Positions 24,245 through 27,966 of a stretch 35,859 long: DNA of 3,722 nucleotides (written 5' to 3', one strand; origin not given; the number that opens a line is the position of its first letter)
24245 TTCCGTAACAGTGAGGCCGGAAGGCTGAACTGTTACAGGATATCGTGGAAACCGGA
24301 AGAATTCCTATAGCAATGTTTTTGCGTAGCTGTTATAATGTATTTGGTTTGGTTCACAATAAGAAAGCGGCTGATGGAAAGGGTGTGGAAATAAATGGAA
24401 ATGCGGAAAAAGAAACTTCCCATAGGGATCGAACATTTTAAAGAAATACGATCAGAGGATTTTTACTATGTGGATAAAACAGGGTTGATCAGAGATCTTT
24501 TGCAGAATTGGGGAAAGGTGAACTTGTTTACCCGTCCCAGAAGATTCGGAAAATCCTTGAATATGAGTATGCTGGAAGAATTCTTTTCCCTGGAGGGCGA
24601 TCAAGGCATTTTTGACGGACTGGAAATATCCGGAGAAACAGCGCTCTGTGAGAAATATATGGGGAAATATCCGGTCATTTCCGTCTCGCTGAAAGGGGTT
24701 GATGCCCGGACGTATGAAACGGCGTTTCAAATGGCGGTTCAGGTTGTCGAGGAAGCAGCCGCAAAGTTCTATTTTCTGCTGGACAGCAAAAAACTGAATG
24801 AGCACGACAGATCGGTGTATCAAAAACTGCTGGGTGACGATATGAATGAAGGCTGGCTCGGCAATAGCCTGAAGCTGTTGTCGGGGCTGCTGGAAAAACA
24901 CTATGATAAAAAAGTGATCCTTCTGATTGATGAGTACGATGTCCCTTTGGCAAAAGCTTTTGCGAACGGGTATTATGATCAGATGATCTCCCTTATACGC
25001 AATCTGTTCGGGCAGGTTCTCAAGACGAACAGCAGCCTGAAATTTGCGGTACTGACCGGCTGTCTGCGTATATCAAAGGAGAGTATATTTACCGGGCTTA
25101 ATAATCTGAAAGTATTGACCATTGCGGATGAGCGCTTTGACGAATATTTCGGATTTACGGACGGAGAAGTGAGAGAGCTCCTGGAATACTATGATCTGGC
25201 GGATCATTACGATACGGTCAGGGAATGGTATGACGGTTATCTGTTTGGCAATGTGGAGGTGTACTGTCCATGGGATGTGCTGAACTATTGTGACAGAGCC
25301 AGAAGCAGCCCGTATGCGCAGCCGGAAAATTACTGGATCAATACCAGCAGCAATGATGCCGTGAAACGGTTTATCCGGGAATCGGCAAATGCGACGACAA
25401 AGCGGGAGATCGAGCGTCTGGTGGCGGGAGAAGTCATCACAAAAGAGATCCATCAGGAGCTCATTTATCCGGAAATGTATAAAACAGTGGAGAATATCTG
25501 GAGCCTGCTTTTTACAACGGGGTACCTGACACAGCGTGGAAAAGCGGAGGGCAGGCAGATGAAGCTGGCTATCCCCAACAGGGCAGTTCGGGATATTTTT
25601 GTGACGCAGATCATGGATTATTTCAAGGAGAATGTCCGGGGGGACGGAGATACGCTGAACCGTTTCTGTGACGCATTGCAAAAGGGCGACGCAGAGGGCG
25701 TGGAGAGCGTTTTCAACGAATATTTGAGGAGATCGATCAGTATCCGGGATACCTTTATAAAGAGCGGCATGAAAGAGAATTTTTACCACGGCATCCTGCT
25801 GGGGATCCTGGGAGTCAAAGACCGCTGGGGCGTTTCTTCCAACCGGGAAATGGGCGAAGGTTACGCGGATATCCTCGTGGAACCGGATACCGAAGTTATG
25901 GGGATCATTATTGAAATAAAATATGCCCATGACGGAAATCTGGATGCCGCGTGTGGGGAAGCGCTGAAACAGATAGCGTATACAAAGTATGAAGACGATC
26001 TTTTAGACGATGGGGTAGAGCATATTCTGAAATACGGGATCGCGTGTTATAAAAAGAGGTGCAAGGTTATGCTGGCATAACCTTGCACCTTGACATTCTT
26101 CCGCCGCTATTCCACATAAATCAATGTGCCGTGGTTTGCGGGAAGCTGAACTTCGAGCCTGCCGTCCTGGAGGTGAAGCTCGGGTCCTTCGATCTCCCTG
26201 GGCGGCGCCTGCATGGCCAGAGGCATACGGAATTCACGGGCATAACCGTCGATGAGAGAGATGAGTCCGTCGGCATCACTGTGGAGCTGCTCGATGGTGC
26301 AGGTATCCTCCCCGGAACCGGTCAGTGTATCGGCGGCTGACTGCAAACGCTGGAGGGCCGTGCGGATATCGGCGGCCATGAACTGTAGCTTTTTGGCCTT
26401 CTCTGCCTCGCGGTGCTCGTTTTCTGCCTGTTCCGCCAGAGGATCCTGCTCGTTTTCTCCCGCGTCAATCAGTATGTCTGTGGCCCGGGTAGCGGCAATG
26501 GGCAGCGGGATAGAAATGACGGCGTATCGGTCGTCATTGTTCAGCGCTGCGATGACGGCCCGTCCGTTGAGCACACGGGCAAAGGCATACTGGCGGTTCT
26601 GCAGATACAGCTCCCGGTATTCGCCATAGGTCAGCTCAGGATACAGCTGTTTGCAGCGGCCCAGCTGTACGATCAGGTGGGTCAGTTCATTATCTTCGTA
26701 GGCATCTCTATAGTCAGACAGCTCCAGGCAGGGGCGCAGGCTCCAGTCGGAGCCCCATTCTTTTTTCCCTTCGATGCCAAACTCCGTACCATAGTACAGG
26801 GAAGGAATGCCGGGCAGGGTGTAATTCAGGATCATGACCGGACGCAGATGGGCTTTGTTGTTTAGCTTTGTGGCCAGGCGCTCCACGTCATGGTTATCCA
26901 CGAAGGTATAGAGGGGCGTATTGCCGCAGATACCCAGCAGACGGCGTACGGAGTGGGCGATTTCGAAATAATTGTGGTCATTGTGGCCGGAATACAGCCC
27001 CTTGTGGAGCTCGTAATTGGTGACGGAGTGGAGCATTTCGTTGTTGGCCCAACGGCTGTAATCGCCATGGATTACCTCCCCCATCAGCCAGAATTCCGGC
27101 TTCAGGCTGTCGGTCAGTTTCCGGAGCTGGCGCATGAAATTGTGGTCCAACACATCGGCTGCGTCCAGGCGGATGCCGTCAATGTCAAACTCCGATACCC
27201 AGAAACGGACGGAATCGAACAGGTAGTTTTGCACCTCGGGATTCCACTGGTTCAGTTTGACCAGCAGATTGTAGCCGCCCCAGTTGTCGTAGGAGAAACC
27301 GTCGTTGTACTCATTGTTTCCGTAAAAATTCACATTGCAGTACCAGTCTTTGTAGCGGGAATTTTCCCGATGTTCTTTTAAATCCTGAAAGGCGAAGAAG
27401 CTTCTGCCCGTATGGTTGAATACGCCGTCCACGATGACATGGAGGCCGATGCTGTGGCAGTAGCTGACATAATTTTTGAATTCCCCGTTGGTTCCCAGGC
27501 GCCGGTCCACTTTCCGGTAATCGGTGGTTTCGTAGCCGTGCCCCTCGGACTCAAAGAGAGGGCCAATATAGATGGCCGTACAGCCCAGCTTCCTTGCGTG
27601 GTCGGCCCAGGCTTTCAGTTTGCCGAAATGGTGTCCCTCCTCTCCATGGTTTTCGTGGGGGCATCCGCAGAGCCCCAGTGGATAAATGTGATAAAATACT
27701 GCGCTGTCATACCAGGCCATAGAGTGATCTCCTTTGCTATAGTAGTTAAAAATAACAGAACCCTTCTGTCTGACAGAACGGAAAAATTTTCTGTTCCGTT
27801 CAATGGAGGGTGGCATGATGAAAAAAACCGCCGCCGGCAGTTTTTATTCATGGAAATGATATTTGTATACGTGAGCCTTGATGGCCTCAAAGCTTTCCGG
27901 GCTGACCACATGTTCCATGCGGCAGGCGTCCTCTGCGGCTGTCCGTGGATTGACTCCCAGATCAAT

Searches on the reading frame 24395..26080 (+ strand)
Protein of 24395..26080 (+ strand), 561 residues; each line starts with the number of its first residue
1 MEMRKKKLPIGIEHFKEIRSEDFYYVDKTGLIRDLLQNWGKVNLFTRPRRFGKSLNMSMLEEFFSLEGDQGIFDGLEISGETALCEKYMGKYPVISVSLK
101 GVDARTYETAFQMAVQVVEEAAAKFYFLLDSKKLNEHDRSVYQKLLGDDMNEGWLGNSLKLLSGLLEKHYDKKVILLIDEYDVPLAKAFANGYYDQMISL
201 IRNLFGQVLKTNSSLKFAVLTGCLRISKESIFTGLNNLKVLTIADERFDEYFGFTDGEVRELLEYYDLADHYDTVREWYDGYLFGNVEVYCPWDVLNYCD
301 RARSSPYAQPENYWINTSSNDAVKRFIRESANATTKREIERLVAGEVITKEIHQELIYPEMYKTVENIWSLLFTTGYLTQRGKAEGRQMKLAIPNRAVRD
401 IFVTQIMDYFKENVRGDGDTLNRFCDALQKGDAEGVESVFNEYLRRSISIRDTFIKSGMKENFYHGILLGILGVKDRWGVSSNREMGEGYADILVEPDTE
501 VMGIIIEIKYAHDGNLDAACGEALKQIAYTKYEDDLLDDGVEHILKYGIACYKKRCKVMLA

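Call 78: search_protein_families(library=pfam, proteins=[window:24395-26080:+], max_evalue=0.00001)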
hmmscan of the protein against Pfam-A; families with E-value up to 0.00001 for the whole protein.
window:24395-26080:+ (561 aa): 2 families
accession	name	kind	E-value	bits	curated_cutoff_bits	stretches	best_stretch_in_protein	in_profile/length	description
PF09820.16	AAA-ATPase_like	-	6.1e-47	160.5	26.1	1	9-232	1-201/201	Predicted AAA-ATPase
PF08011.17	PDDEXK_9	-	1.3e-14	54.5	25.5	1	460-558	2-102/105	PD-(D/E)XK nuclease superfamily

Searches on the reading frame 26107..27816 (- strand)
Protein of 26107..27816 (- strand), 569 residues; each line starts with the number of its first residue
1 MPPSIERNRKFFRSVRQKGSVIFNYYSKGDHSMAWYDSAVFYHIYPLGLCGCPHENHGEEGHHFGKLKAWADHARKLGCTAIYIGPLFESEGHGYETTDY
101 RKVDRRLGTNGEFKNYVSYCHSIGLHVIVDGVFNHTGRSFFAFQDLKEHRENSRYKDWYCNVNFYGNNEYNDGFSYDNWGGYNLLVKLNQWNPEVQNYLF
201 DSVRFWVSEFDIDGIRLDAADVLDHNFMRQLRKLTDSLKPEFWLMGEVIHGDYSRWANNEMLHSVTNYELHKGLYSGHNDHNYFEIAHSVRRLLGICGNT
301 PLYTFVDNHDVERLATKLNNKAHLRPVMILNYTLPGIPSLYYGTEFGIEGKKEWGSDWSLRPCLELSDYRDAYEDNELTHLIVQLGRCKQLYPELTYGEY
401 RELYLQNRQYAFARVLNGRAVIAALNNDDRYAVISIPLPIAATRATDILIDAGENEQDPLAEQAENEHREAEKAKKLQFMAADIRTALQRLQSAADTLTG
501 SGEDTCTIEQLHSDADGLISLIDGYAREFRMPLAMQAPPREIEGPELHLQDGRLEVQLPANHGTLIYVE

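Call 78: search_protein_families(library=pfam, proteins=[window:26107-27816:-], max_evalue=0.00001)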
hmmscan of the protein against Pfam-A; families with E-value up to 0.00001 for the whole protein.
window:26107-27816:- (569 aa): 1 family
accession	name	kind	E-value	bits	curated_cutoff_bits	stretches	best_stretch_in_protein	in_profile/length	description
PF00128.31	Alpha-amylase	-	5.9e-48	164.6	22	1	74-352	28-360/446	Alpha amylase, catalytic domain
